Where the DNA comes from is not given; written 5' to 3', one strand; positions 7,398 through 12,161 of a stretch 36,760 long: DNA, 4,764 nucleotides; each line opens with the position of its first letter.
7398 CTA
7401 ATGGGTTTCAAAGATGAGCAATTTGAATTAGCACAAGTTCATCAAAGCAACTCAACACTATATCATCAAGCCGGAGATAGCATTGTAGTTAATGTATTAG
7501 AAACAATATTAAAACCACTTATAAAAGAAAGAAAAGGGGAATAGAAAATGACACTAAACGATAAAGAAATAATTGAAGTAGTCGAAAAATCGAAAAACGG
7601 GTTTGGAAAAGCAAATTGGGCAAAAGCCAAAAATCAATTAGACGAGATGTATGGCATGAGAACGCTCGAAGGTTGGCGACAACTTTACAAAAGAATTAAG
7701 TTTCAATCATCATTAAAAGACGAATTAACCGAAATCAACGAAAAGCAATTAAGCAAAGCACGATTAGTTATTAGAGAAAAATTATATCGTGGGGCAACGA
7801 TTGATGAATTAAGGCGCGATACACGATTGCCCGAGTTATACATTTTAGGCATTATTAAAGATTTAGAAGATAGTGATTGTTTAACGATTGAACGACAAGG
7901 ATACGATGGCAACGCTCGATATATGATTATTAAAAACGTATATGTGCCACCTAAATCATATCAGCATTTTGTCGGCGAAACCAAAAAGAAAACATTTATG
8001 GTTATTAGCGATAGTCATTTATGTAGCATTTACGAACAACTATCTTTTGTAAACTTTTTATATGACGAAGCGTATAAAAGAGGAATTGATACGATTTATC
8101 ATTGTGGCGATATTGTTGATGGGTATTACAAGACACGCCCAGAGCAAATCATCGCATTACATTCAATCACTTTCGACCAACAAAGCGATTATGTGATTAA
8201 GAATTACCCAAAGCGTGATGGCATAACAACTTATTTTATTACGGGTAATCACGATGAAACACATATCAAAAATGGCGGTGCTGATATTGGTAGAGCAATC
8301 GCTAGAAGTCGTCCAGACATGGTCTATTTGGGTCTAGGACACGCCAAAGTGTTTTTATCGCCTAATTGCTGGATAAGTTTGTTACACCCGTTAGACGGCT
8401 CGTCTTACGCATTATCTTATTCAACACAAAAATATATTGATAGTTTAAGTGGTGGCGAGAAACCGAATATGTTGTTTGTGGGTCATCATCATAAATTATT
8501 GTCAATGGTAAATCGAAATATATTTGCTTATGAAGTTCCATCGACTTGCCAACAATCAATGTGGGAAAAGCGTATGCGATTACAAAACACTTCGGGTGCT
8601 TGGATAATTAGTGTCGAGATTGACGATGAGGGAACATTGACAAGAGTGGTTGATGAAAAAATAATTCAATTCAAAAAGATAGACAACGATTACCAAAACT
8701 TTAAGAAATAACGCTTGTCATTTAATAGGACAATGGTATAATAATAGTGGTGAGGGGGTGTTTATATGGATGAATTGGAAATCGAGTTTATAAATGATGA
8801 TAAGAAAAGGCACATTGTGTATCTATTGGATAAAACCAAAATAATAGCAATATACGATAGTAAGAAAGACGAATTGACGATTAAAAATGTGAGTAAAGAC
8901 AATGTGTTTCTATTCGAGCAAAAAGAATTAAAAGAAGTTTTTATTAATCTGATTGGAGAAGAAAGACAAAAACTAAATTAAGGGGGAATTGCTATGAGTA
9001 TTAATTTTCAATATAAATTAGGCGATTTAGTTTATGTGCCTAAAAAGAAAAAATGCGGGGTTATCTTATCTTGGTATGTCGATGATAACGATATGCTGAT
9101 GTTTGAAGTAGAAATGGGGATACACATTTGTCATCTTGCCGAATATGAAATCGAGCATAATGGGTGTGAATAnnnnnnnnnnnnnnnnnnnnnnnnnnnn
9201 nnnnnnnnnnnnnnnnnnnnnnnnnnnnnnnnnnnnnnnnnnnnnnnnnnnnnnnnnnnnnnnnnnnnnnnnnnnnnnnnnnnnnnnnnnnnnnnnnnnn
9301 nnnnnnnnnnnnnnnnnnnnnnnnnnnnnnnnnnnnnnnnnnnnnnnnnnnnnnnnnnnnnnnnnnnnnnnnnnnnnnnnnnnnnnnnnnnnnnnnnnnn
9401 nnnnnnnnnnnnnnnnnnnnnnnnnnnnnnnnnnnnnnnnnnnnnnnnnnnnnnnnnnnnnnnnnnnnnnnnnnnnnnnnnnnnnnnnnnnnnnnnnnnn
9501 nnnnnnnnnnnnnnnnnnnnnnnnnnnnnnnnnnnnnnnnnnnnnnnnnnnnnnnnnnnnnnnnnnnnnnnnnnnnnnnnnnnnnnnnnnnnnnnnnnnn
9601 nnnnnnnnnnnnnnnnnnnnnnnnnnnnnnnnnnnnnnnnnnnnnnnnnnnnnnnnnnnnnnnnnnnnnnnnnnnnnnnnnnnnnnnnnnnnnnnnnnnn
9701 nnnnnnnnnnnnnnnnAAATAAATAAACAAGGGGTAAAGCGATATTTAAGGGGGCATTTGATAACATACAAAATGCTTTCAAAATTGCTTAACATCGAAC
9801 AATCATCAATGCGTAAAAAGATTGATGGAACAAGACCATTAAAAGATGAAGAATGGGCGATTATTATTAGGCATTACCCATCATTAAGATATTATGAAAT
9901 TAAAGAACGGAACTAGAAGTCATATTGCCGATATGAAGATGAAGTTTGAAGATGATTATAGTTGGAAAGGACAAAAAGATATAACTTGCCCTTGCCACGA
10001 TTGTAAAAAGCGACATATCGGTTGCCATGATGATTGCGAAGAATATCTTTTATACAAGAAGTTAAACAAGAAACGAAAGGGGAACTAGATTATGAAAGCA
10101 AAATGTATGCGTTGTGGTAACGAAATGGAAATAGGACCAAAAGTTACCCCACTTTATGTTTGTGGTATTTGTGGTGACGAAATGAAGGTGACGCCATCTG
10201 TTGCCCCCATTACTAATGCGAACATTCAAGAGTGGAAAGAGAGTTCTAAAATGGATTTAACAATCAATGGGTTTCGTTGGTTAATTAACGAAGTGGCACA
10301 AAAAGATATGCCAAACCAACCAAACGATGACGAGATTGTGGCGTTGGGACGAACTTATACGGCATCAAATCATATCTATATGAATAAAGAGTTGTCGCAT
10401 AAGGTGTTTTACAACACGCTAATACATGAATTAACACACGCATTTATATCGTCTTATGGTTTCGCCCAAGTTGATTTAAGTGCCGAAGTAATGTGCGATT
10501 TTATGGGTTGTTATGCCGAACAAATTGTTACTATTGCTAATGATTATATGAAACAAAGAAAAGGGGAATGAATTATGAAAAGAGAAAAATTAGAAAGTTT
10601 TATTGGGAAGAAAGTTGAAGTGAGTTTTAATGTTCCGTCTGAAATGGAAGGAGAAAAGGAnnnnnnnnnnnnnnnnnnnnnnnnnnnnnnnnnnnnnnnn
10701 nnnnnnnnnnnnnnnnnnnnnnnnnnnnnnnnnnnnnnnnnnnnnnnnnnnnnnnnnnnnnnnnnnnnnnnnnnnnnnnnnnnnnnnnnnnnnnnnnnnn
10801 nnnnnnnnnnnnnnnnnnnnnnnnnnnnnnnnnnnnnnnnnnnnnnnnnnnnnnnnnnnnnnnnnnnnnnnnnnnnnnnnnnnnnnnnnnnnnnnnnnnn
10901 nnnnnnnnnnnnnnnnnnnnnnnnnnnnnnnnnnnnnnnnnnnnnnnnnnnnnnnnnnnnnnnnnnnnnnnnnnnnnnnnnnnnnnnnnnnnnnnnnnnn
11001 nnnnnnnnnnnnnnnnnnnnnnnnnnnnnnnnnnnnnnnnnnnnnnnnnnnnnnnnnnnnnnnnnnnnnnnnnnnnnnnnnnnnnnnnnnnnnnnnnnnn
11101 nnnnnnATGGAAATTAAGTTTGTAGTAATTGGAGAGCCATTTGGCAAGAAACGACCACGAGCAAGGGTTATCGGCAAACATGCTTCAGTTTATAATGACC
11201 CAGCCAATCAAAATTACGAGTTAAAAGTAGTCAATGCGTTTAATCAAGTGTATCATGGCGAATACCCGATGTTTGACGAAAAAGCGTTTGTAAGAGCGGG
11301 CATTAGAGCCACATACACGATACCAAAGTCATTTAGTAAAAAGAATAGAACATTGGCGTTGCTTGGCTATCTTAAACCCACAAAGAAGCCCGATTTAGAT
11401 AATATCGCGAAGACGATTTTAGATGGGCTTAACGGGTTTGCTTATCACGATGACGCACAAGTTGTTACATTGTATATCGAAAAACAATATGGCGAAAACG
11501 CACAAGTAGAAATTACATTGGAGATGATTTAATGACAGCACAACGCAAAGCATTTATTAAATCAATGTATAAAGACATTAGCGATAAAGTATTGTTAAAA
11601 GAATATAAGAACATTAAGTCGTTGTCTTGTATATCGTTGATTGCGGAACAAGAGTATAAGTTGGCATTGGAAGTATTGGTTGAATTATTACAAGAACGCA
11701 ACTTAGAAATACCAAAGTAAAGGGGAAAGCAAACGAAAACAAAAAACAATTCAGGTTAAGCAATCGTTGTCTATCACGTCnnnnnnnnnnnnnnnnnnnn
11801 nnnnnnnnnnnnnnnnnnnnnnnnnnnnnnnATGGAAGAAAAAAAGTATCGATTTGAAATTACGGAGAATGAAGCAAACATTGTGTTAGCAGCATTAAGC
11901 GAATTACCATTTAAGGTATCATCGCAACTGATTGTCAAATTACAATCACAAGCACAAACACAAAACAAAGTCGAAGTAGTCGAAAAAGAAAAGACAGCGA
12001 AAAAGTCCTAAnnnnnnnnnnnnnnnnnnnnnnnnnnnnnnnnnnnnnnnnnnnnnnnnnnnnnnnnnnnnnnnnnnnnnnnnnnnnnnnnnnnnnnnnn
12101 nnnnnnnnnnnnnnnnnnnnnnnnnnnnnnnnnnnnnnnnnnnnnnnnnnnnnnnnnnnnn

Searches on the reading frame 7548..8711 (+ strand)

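Call 39: search_protein_families(library=phrogs, proteins=[window:7548-8711:+], max_evalue=0.001)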
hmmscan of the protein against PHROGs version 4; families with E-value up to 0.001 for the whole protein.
window:7548-8711:+ (387 aa): 4 families
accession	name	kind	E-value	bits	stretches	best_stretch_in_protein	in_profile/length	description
phrog_7339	-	DNA, RNA and nucleotide metabolism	1.6e-08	35.3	1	144-328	26-206/263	DNA repair exonuclease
phrog_1649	-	other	2.1e-08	34.2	1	142-267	30-135/308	metallo-phosphoesterase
phrog_100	-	DNA, RNA and nucleotide metabolism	1.3e-05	24.9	1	147-238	45-117/989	SbcD-like subunit of palindrome specific endonuclease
phrog_284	-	DNA, RNA and nucleotide metabolism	0.00026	21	0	302-361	325-385/398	exonuclease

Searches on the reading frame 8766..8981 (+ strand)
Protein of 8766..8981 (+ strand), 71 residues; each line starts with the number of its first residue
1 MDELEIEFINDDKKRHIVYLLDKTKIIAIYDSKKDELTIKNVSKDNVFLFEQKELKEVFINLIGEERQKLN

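Call 39: search_protein_families(library=phrogs, proteins=[window:8766-8981:+], max_evalue=0.001)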
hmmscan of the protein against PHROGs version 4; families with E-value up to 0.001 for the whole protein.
window:8766-8981:+ (71 aa): 0 families

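Call 66: search_protein_families(library=pfam, proteins=[window:8766-8981:+], max_evalue=0.05)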
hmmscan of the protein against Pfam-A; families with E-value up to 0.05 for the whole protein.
window:8766-8981:+ (71 aa): 1 family
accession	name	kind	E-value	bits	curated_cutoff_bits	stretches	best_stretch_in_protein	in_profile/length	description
PF15714.11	SpoVT_C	-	0.027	15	27.5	1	14-54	17-57/128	Stage V sporulation protein T C-terminal, transcription factor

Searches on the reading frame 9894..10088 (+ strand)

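Call 66: search_protein_families(library=pfam, proteins=[window:9894-10088:+], max_evalue=0.05)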
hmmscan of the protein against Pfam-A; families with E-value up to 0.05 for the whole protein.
window:9894-10088:+ (64 aa): 1 family
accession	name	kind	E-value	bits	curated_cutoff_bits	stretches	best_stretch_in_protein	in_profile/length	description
PF13963.11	Transpos_assoc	-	0.0026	18.3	27.7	1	17-55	23-60/74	Transposase-associated domain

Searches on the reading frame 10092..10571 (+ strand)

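Call 39: search_protein_families(library=phrogs, proteins=[window:10092-10571:+], max_evalue=0.001)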
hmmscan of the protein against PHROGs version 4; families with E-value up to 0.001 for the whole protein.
window:10092-10571:+ (159 aa): 1 family
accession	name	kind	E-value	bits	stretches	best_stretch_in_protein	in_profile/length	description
phrog_1233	-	unknown function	2e-12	47.9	1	53-155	9-110/306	-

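Call 66: search_protein_families(library=pfam, proteins=[window:10092-10571:+], max_evalue=0.05)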
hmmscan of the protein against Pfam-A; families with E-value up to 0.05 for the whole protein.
window:10092-10571:+ (159 aa): 4 families
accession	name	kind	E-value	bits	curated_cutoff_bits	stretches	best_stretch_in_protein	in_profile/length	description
PF20573.4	DUF6782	-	0.0014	18.4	27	1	78-117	61-101/241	Putative metallopeptidase family (DUF6782)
PF06397.17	Desulfoferrod_N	-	0.0031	17.5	23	0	19-34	4-19/36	Desulfoferrodoxin, N-terminal domain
PF03604.18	Zn_ribbon_RPAB4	-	0.03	14.4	24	0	22-33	1-12/32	DNA directed RNA polymerase, 7 kDa subunit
PF10263.15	SprT-like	-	0.032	14.5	25.6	1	85-119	33-74/108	SprT-like family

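Call 94: search_protein_families(library=ncbifam, proteins=[window:10092-10571:+], max_evalue=0.01)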
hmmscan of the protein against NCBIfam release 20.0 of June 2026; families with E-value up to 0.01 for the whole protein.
window:10092-10571:+ (159 aa): 0 families

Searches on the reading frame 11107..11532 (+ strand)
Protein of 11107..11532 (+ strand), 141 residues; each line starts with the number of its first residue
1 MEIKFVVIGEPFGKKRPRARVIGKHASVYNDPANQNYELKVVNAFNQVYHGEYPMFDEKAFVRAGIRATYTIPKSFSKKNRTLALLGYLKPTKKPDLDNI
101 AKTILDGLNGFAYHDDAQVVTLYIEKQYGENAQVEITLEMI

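Call 9: search_protein_families(library=pfam, proteins=[window:11107-11532:+], max_evalue=0.01)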
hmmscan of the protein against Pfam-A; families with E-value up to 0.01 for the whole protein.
window:11107-11532:+ (141 aa): 1 family
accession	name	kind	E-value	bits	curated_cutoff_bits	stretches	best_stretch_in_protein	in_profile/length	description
PF05866.16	RusA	-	2.5e-27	96.4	22.8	1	9-139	2-124/124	Endodeoxyribonuclease RusA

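Call 31: find_encoding_contigs(protein=window:11107-11532:+, flank=10000, max_places=10)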
Protein window:11107-11532:+ (141 aa): 21 contigs read that carry it; 10 places shown.
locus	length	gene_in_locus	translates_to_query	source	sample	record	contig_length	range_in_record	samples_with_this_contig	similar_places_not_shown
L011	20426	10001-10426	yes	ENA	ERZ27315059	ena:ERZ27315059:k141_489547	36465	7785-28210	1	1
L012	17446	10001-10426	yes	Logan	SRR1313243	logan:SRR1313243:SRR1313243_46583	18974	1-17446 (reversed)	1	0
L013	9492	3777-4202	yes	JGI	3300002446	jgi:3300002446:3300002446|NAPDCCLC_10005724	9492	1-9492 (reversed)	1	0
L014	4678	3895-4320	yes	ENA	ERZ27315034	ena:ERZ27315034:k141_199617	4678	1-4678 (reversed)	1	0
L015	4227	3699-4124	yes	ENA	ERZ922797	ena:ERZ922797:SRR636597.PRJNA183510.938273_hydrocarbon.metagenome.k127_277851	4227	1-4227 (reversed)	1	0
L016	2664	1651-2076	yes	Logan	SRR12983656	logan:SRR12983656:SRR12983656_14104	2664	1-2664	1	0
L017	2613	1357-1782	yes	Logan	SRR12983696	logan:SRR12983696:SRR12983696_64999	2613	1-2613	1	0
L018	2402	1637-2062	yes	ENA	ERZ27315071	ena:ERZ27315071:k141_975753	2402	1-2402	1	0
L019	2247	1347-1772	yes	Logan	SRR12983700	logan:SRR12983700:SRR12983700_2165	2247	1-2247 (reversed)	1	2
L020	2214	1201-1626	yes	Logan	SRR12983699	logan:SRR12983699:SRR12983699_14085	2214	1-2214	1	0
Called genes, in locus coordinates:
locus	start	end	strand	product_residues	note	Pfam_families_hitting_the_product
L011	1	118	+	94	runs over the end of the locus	-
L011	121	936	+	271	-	PF07083:DUF1351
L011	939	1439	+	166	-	-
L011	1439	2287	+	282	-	PF03837:RecT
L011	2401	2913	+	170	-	-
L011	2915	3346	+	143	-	PF09643:YopX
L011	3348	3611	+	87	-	-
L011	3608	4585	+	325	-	-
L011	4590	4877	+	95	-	-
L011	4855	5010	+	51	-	-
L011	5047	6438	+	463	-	PF00145:DNA_methylase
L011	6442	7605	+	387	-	PF00149:Metallophos (weak), PF12850:Metallophos_2 (weak)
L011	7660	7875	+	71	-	-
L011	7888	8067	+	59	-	-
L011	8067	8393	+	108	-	-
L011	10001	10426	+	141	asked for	PF05866:RusA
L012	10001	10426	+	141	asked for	PF05866:RusA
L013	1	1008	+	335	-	?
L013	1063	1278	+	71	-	-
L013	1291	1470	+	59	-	-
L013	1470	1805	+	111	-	-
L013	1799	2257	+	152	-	-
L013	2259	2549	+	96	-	-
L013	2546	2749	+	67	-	-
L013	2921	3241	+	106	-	-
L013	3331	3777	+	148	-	-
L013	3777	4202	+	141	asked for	PF05866:RusA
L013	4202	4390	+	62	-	-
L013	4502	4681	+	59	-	-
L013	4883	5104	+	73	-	-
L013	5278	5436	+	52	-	-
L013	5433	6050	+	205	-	-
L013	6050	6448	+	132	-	-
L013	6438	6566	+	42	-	-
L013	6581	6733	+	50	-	-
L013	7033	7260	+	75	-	-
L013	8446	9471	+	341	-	-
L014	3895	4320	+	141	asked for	PF05866:RusA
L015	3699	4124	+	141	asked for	PF05866:RusA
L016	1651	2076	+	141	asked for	PF05866:RusA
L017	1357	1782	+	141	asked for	PF05866:RusA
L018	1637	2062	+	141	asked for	PF05866:RusA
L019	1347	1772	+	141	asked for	PF05866:RusA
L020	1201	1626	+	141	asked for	PF05866:RusA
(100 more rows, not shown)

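Call 55: search_protein_families(library=phrogs, proteins=[L013:5433-6050:+, L013:6050-6448:+, L013:7033-7260:+, L013:5278-5436:+], max_evalue=0.01)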
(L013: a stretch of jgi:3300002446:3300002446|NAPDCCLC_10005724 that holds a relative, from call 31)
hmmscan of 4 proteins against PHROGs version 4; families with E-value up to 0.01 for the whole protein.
L013:5433-6050:+ (205 aa): 0 families

L013:6050-6448:+ (132 aa): 0 families

L013:7033-7260:+ (75 aa): 0 families

L013:5278-5436:+ (52 aa): 0 families

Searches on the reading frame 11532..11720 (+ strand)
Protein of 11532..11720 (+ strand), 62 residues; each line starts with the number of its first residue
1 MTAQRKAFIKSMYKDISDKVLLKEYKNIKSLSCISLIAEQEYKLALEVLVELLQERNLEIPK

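Call 9: search_protein_families(library=pfam, proteins=[window:11532-11720:+], max_evalue=0.01)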
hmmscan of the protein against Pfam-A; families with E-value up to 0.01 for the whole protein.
window:11532-11720:+ (62 aa): 0 families

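Call 94: search_protein_families(library=ncbifam, proteins=[window:11532-11720:+], max_evalue=0.01)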
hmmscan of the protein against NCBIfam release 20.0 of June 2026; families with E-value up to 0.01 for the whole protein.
window:11532-11720:+ (62 aa): 1 family
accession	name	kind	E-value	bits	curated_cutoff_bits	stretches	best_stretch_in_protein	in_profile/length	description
NF033691.1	immunity_MafI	subfamily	0.001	18.8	31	1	32-60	23-51/67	MafI family immunity protein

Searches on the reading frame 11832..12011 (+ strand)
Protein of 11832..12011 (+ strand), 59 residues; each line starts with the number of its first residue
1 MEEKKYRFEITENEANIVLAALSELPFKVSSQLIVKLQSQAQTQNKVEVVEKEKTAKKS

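Call 40: find_encoding_contigs(protein=window:11832-12011:+, flank=3000, max_places=10)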
Protein window:11832-12011:+ (59 aa): 5 contigs read that carry it; 3 places shown.
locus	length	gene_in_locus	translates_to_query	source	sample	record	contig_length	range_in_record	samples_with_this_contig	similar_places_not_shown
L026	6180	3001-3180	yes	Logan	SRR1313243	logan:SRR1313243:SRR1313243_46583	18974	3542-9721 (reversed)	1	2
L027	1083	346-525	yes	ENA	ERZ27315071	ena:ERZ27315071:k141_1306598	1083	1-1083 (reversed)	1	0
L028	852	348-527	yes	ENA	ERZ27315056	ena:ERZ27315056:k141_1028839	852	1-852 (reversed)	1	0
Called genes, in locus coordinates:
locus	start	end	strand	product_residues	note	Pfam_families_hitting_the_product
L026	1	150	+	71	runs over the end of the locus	-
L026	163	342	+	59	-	-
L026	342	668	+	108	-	-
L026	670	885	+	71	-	-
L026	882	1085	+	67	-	-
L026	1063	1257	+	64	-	-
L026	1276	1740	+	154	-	-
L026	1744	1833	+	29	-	-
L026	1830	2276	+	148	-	-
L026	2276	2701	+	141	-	PF05866:RusA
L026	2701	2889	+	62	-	-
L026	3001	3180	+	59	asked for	-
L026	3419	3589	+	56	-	-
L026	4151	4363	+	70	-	-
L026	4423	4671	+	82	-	-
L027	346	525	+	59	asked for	-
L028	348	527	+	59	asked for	-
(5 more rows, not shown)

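Call 94: search_protein_families(library=ncbifam, proteins=[window:11832-12011:+], max_evalue=0.01)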
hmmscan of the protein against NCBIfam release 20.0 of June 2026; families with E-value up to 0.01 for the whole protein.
window:11832-12011:+ (59 aa): 1 family
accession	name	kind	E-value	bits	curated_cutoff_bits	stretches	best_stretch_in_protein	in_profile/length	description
TIGR00755.1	ksgA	equivalog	0.0086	15.4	171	1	12-53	91-131/256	16S rRNA (adenine(1518)-N(6)/adenine(1519)-N(6))-dimethyltransferase RsmA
